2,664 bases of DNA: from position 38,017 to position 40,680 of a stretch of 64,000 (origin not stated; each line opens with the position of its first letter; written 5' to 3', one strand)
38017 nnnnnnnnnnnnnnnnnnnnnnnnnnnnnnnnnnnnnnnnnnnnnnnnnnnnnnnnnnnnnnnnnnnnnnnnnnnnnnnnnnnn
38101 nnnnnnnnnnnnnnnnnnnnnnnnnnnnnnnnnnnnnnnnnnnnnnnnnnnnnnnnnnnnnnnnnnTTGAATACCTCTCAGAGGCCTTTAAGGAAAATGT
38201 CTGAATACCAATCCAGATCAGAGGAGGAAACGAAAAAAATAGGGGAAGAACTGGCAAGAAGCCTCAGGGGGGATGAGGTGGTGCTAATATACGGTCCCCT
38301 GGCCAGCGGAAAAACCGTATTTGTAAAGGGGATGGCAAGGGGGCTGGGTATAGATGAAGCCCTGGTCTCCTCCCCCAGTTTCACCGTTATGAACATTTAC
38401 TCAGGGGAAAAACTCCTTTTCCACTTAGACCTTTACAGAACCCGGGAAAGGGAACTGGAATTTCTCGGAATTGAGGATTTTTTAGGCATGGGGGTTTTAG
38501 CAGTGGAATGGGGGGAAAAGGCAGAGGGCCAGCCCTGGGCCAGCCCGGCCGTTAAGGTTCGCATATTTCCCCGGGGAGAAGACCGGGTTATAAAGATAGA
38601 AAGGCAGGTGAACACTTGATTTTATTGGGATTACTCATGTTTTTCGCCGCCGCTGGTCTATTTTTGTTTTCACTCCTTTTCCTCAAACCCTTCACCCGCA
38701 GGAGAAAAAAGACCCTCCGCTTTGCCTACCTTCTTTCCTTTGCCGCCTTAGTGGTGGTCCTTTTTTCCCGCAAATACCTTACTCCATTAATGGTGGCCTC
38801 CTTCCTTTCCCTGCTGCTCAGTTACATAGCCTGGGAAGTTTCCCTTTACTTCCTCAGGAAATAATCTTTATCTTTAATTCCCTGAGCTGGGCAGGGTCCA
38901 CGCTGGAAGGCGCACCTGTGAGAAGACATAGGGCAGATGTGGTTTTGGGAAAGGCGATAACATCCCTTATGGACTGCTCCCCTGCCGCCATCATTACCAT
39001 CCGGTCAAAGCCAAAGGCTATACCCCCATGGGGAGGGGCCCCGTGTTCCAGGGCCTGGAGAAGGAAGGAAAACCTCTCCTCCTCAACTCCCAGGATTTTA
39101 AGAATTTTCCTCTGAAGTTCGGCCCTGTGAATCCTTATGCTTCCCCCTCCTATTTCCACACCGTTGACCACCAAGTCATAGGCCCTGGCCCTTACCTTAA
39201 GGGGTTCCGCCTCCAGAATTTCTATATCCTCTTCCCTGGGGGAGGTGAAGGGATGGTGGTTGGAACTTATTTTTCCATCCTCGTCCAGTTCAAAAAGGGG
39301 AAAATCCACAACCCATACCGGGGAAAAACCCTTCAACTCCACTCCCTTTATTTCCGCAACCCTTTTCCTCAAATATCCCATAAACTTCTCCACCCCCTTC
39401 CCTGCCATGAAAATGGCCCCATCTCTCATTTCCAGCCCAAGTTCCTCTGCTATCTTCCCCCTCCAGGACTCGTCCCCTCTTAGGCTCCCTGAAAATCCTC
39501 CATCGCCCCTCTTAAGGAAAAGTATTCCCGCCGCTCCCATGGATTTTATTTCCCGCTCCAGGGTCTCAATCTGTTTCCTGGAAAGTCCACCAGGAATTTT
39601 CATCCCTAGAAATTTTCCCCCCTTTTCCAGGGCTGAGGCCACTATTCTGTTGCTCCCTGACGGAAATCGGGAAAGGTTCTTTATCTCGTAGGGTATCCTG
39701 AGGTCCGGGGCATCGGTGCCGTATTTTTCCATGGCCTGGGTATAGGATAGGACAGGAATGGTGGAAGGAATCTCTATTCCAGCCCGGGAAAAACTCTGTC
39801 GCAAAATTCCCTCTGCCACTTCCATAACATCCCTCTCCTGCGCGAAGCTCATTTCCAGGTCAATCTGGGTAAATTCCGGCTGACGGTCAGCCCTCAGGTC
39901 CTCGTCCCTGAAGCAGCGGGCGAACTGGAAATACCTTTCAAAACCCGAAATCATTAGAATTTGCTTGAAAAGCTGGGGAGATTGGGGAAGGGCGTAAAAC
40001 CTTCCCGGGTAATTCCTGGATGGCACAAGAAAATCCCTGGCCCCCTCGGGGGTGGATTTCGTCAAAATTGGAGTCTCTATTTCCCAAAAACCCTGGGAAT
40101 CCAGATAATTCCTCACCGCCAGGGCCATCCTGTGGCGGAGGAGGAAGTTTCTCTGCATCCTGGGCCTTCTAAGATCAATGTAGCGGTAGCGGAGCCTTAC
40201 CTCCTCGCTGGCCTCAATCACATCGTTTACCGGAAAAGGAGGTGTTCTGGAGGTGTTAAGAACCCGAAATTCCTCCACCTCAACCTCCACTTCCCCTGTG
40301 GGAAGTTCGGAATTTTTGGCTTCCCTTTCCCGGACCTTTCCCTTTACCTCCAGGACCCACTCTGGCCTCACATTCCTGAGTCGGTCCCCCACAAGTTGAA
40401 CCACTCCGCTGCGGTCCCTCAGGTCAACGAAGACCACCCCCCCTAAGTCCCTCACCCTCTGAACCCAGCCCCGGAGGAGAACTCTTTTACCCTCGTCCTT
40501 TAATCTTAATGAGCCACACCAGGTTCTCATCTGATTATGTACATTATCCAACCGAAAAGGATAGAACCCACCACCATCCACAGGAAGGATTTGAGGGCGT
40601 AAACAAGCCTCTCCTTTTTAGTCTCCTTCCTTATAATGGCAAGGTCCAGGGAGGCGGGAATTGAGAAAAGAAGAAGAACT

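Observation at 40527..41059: aspS is the third gene of an operon whose middle gene is an unannotated 56-aa membrane peptide coupled by ATGA at both ends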

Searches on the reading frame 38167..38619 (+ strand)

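Call 3: search_protein_families(library=pfam, proteins=[window:38167-38619:+], max_evalue=1)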
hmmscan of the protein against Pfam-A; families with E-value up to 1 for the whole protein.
window:38167-38619:+ (150 aa): 7 families
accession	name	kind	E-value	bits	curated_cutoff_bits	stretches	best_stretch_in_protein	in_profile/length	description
PF02367.23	TsaE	-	7.9e-32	110.3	26.6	1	17-133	2-118/128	Threonylcarbamoyl adenosine biosynthesis protein TsaE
PF13191.12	AAA_16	-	0.0021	19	32.6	1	19-75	6-63/167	AAA ATPase domain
PF01637.24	ATPase_2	-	0.0088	16.3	33.2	1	22-58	8-42/225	ATPase domain predominantly from Archaea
PF00004.35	AAA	-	0.026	15.4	21.2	1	39-78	1-40/131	ATPase family associated with various cellular activities (AAA)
PF00910.28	RNA_helicase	-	0.065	14.2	21.5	1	39-95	1-64/105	RNA helicase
PF20720.3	nSTAND3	-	0.14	12.3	27.2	1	27-62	8-43/155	Novel STAND NTPase 3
PF12775.13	AAA_7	-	0.16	11.9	25.8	1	31-73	28-70/181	P-loop containing dynein motor region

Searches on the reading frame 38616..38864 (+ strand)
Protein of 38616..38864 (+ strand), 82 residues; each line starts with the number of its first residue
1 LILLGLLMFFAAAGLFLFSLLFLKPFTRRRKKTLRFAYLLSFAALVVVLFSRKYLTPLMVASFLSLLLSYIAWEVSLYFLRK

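Call 3: search_protein_families(library=pfam, proteins=[window:38616-38864:+], max_evalue=1)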
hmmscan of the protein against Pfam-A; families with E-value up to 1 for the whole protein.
window:38616-38864:+ (82 aa): 3 families
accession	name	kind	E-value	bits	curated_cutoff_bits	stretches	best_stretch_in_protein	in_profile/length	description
PF07695.17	7TMR-DISM_7TM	-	0.4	11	29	1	7-81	69-146/205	7TM diverse intracellular signalling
PF22285.2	DUF6962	-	0.56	10.6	27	0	9-81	69-140/198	Family of unknown function (DUF6962)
PF19484.4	DUF6020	-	0.69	8.6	28.3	1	10-76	270-340/604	Family of unknown function (DUF6020)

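Call 4: search_protein_families(library=ncbifam, proteins=[window:38616-38864:+], max_evalue=1)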
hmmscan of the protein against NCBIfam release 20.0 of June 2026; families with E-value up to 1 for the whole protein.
window:38616-38864:+ (82 aa): 0 families

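Call 66: search_protein_families(library=pfam, proteins=[window:38616-38864:+], max_evalue=0.001)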
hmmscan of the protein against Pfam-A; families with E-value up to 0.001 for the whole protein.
window:38616-38864:+ (82 aa): 0 families

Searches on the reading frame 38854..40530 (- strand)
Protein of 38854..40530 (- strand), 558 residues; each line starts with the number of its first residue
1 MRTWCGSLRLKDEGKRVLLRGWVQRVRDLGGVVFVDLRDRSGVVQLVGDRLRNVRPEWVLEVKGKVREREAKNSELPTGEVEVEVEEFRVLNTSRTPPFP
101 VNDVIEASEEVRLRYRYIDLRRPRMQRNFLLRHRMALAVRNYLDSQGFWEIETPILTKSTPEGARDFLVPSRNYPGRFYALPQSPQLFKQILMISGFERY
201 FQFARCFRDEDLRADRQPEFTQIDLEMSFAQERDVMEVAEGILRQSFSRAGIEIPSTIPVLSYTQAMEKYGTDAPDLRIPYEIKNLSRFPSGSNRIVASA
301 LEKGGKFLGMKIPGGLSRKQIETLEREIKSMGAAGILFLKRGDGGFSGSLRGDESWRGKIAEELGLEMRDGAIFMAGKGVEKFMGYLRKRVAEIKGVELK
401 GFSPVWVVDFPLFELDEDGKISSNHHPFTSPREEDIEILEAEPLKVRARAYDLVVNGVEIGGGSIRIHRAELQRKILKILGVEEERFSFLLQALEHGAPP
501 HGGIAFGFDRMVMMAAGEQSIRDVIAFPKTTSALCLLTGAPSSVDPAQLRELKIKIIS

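Call 3: search_protein_families(library=pfam, proteins=[window:38854-40530:-], max_evalue=1)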
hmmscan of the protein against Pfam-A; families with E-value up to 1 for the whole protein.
window:38854-40530:- (558 aa): 5 families
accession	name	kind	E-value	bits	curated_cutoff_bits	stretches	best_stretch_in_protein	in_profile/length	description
PF00152.25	tRNA-synt_2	-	3.8e-120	401.1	25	1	108-530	1-307/308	tRNA synthetases class II (D, K and N)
PF01336.31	tRNA_anti-codon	-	7.3e-14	51.9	27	1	17-91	1-75/75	OB-fold nucleic acid binding domain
PF02938.19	GAD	-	5e-09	36.7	23.4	1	299-378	3-87/95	GAD domain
PF01409.25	tRNA-synt_2d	-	0.012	15.6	19.8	1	199-225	104-130/246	tRNA synthetases class II core domain (F)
PF00587.30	tRNA-synt_2b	-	0.13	12.7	29.3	1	199-257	38-101/179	tRNA synthetase class II core domain (G, H, P, S and T)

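Call 4: search_protein_families(library=ncbifam, proteins=[window:38854-40530:-], max_evalue=1)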
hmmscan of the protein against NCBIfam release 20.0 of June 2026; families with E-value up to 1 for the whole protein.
window:38854-40530:- (558 aa): 20 families
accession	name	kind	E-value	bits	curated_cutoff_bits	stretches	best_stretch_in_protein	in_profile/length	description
NF001750.0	PRK00476.1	equivalog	2.8e-216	719.4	443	1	4-556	8-586/590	aspartate--tRNA ligase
TIGR00459.1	aspS_bact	equivalog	3.8e-198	659.5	373.85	1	3-556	5-583/586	aspartate--tRNA ligase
NF009460.0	PRK12820.1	equivalog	1.2e-159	532.8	1379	1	2-554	23-615/723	bifunctional aspartyl-tRNA synthetase/aspartyl/glutamyl-tRNA amidotransferase subunit C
NF003483.0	PRK05159.1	equivalog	5.5e-74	249.6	353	2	3-263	6-271/438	aspartate--tRNA(Asn) ligase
TIGR00458.1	aspS_nondisc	equivalog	5.1e-66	223.4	368.4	2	12-260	10-263/428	aspartate--tRNA(Asn) ligase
NF003037.0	PRK03932.1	equivalog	1.8e-43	149.1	414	2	13-250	15-262/451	asparagine--tRNA ligase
NF001756.1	PRK00484.1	subfamily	1.5e-42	145.9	468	2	10-248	47-288/488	lysine--tRNA ligase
TIGR00499.1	lysS_bact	equivalog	1.9e-40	138.9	427.6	2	9-245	48-288/496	lysine--tRNA ligase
NF002821.0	PRK02983.1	equivalog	1.6e-39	135.7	742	2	12-246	657-895/1102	bifunctional lysylphosphatidylglycerol synthetase/lysine--tRNA ligase LysX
TIGR00457.1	asnS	equivalog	1.8e-38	132.6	342.6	2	12-249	14-263/455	asparagine--tRNA ligase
NF009101.0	PRK12445.1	subfamily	1.5e-31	109.5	1026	2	25-245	76-300/505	lysine--tRNA ligase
TIGR00462.1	genX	equivalog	1.5e-21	77.2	286.9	2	132-271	4-143/304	EF-P lysine aminoacylase EpmA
NF005052.0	PRK06462.1-1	equivalog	7.7e-20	71.2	368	1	112-245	32-168/353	asparagine synthetase A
NF006828.0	PRK09350.1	equivalog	6.3e-17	61.8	264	2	488-529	281-322/325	elongation factor P--(R)-beta-lysine ligase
NF005054.0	PRK06462.1-4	equivalog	7.1e-13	48.3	309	2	118-248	14-153/318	asparagine synthetase A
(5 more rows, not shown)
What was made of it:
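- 38854..40530 (-): Gene 3: aspS, bacterial-type aspartate--tRNA ligase of 558 aa. Its ATG overlaps the small ORF's TGA, and no Shine-Dalgarno-like motif lies within 17 nt upstream. NCBIfam NF001750 at 719 bits and TIGR00459 at 660 bits, plus Pfam tRNA-synt_2, anticodon-binding OB fold and GAD (calls 3, 4).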
